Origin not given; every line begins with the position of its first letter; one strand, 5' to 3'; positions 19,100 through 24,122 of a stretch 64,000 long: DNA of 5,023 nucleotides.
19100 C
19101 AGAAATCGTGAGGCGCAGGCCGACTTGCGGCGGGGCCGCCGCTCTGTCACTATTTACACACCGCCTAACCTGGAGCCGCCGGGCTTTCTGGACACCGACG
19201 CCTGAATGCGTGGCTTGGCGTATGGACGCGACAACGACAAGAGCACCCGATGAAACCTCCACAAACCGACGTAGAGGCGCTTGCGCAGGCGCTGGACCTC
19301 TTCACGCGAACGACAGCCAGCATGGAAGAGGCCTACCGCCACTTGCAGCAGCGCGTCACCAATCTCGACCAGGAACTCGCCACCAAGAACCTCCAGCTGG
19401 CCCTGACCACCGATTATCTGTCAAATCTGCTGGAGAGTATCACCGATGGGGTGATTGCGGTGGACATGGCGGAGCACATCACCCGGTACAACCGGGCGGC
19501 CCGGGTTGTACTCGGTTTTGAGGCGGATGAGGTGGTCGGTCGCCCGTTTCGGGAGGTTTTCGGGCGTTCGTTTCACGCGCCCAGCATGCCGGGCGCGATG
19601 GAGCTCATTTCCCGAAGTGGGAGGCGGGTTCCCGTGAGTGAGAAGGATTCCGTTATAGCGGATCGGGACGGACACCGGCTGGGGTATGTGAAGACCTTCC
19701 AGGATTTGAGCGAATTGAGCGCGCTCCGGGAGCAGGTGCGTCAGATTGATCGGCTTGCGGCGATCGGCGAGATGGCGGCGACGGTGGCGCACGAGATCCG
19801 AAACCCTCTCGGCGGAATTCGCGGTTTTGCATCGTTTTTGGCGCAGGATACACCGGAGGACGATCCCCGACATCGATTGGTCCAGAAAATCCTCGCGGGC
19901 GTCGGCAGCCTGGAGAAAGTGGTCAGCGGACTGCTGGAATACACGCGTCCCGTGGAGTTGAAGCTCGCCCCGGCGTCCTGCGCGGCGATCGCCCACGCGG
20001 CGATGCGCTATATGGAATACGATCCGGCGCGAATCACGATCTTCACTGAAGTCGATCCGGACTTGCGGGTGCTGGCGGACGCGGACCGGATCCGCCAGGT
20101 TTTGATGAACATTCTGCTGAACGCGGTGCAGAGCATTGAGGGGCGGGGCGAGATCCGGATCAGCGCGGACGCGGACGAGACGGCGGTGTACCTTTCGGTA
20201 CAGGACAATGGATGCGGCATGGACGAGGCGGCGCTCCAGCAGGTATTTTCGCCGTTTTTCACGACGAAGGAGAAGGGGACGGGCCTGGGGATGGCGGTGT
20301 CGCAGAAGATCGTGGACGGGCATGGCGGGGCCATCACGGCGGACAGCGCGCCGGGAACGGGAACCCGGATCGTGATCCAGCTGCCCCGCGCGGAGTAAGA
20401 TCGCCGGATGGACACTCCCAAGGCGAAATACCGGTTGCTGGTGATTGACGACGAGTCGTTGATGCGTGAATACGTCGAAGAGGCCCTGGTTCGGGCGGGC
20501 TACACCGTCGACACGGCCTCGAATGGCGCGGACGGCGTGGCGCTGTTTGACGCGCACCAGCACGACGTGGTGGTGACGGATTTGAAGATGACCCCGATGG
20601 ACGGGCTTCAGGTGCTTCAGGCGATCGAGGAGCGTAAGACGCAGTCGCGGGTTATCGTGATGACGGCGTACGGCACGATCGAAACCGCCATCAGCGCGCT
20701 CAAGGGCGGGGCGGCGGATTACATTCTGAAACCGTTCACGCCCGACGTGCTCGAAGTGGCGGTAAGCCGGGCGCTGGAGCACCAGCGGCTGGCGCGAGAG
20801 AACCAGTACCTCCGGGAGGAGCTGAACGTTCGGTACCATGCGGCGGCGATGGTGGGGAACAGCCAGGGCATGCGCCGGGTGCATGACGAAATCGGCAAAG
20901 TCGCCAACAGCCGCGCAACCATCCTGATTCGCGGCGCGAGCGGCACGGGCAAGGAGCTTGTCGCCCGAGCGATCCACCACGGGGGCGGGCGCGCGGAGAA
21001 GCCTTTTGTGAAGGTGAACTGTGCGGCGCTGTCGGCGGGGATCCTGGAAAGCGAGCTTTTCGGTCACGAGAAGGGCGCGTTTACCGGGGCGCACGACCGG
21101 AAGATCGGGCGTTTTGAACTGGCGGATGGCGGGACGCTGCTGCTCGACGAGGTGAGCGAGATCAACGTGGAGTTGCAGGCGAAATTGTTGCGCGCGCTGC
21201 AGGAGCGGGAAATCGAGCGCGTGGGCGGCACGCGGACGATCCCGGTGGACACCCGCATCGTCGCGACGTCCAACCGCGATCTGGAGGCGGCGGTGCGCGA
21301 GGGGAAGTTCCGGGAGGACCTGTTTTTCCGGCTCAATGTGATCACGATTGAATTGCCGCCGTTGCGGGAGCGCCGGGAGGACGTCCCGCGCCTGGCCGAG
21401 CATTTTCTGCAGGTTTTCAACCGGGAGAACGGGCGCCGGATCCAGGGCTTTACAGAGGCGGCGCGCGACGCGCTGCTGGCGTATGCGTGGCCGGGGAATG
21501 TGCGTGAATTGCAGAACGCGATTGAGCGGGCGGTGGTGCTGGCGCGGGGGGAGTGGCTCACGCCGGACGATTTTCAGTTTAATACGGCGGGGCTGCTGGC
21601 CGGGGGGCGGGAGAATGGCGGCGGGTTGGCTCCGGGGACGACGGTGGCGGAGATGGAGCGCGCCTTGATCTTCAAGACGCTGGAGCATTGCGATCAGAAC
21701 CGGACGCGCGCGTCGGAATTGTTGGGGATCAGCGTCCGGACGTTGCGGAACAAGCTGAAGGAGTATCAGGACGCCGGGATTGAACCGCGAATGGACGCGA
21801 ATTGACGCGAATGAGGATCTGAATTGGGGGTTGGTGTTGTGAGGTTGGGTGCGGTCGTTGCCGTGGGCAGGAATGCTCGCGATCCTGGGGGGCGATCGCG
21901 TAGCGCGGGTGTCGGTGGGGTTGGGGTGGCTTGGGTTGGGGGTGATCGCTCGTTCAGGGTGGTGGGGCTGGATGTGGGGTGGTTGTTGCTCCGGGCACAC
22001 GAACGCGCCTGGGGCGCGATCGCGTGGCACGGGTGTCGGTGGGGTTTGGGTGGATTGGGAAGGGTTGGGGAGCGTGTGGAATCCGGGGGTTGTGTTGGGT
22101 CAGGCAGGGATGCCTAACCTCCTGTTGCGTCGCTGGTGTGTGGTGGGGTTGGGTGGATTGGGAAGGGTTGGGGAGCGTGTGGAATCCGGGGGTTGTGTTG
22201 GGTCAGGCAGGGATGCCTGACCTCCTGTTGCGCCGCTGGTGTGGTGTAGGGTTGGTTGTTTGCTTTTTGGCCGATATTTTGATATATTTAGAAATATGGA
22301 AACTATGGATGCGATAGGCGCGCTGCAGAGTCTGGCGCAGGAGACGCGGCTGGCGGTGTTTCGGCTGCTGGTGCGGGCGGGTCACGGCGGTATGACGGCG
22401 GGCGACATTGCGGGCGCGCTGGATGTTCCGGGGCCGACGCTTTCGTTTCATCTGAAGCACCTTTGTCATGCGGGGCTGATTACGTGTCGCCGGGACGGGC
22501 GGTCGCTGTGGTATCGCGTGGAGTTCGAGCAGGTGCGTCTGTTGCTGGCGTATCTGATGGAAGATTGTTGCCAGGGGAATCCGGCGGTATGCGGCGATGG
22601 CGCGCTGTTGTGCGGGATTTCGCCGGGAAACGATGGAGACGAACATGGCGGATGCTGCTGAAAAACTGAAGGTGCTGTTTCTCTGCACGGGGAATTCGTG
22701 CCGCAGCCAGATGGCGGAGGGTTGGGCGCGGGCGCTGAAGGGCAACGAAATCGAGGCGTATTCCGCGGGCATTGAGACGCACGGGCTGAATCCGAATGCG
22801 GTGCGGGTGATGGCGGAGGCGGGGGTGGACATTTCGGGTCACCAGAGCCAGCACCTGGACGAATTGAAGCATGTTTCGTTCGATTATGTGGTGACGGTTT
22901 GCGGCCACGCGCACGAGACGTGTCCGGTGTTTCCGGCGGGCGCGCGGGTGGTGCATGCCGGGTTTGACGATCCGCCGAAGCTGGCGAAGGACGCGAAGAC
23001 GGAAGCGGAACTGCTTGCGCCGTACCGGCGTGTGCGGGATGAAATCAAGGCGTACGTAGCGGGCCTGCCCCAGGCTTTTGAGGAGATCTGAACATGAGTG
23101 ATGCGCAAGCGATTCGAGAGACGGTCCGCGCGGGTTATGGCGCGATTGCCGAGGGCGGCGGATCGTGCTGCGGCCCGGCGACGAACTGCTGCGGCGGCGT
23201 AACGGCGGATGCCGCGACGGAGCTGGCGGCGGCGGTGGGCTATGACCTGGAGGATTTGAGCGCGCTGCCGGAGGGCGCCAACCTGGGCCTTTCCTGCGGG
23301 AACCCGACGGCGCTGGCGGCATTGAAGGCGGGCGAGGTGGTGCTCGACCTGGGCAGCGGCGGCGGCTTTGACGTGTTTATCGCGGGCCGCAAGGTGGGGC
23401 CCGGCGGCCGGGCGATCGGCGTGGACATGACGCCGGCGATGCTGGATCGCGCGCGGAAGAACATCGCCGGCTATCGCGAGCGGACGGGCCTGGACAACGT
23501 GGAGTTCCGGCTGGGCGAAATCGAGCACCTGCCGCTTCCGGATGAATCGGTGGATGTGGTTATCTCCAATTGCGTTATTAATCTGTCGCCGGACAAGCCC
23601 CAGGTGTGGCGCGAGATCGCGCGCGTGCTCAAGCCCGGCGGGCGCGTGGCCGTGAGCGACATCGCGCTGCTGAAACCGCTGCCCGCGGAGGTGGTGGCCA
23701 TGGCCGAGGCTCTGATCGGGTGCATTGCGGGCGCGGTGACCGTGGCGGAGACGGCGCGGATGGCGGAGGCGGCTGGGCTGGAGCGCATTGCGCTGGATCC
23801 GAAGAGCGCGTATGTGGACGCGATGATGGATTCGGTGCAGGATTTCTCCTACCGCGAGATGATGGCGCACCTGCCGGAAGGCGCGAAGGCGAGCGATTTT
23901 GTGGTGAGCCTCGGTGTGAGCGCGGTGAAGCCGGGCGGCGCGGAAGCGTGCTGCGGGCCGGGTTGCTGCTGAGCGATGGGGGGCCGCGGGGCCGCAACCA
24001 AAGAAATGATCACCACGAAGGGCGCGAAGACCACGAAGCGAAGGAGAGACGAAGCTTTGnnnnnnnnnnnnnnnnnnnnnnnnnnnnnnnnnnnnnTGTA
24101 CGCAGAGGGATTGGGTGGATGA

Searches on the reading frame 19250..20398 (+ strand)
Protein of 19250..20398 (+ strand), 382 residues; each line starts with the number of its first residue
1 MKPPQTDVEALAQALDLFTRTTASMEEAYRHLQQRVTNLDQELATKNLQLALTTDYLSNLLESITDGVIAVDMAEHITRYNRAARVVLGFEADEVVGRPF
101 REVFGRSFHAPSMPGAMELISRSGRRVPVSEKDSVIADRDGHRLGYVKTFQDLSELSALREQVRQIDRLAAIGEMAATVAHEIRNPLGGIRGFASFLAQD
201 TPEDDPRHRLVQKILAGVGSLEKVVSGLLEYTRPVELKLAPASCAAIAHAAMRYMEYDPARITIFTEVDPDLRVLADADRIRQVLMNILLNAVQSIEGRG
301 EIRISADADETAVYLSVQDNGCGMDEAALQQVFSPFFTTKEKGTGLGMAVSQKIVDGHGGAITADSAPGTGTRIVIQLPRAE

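Call 49: search_protein_families(library=pfam, proteins=[window:19250-20398:+], max_evalue=0.00001)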
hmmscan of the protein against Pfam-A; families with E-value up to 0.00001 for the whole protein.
window:19250-20398:+ (382 aa): 5 families
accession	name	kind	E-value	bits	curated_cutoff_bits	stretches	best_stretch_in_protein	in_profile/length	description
PF02518.31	HATPase_c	-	9.6e-28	97.3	26.4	1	277-381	2-110/111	Histidine kinase-, DNA gyrase B-, and HSP90-like ATPase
PF00512.31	HisKA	-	5.3e-14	52.5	26.9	1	173-233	3-62/66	His Kinase A (phospho-acceptor) domain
PF00989.32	PAS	-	7.3e-08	32.9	22.6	1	57-104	3-50/113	PAS fold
PF08448.16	PAS_4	-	7.2e-07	29.9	23.1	0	61-109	1-48/110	PAS fold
PF13426.13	PAS_9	-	1.1e-06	29.3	27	1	66-155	2-103/103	PAS domain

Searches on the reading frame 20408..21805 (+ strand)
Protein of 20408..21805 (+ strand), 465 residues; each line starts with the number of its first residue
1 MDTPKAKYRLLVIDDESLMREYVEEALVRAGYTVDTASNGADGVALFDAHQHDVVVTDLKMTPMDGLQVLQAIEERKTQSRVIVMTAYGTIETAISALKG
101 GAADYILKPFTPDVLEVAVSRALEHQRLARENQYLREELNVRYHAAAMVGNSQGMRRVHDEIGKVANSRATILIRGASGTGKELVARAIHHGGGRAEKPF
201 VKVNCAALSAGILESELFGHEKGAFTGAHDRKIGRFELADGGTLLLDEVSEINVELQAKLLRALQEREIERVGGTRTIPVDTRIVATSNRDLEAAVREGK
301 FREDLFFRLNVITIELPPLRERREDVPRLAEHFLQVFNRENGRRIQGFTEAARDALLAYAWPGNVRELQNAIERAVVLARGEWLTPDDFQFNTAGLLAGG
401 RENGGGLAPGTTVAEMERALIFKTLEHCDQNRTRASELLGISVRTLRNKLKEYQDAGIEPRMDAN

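Call 18: search_protein_families(library=pfam, proteins=[window:20408-21805:+])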
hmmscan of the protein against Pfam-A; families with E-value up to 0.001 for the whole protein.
window:20408-21805:+ (465 aa): 9 families
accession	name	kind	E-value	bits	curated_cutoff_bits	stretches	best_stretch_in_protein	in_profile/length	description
PF00158.32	Sigma54_activat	-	1e-68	230.7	20.2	1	148-315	1-168/168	Sigma-54 interaction domain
PF00072.30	Response_reg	-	1.5e-28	99.7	30.2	1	11-119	2-110/111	Response regulator receiver domain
PF25601.1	AAA_lid_14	-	9.2e-28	96.3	27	1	320-392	1-73/87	AAA+ ATPase lid domain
PF14532.12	Sigma54_activ_2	-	1.4e-20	74.3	25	1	149-319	1-138/138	Sigma-54 interaction domain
PF02954.25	HTH_8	-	4.6e-13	49.1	22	1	413-453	2-42/42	Bacterial regulatory protein, Fis family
PF07728.20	AAA_5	-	2.2e-06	28.2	22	1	172-290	2-123/139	AAA domain (dynein-related subfamily)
PF01078.27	Mg_chelatase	-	0.00029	20.8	20.3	0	227-289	93-157/207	Magnesium chelatase, subunit ChlI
PF13245.12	AAA_19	-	0.0004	21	25.1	0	167-269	9-120/134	AAA domain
PF13384.12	HTH_23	-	0.0008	19.6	24.6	0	414-460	3-48/50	Homeodomain-like domain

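Call 29: find_encoding_contigs(protein=window:20408-21805:+, flank=10000, max_places=6)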
Protein window:20408-21805:+ (465 aa): no gene with exactly this product is on record in the collection.

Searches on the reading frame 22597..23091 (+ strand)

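Call 48: search_protein_families(library=pfam, proteins=[window:22597-23091:+], max_evalue=0.00001)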
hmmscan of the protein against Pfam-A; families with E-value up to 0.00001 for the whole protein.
window:22597-23091:+ (164 aa): 1 family
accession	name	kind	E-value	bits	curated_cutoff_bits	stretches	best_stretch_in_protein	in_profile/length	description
PF01451.26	LMWPc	-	1e-19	71.6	23.2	1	26-119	1-105/144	Low molecular weight phosphotyrosine protein phosphatase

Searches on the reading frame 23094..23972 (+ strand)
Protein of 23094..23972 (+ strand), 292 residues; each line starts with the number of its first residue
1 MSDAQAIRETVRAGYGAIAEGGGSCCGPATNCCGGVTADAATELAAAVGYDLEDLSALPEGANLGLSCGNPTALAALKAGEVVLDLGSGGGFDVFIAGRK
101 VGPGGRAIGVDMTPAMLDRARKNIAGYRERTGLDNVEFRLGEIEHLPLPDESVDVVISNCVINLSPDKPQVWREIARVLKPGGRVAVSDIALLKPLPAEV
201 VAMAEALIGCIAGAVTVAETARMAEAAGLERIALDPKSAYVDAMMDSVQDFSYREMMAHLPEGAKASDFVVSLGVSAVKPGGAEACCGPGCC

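Call 49: search_protein_families(library=pfam, proteins=[window:23094-23972:+], max_evalue=0.00001)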
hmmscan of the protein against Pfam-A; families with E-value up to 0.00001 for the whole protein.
window:23094-23972:+ (292 aa): 7 families
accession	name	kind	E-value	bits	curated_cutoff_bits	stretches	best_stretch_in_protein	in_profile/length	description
PF13847.12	Methyltransf_31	-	9.4e-36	123.1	27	1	78-227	2-144/145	Methyltransferase domain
PF08241.18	Methyltransf_11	-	5.2e-24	85.2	21.2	1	84-186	1-94/95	Methyltransferase domain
PF13649.12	Methyltransf_25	-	1.9e-22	80.2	27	1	83-183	1-97/97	Methyltransferase domain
PF08242.18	Methyltransf_12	-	3.7e-15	56.9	30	1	84-185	1-98/98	Methyltransferase domain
PF01209.24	Ubie_methyltran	-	8.9e-15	55.1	20.1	1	75-189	43-153/233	ubiE/COQ5 methyltransferase family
PF13489.12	Methyltransf_23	-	4.7e-09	36.6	27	1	74-191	17-120/164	Methyltransferase domain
PF01135.25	PCMT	-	4.4e-07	30.3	20.3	1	74-142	68-132/210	Protein-L-isoaspartate(D-aspartate) O-methyltransferase (PCMT)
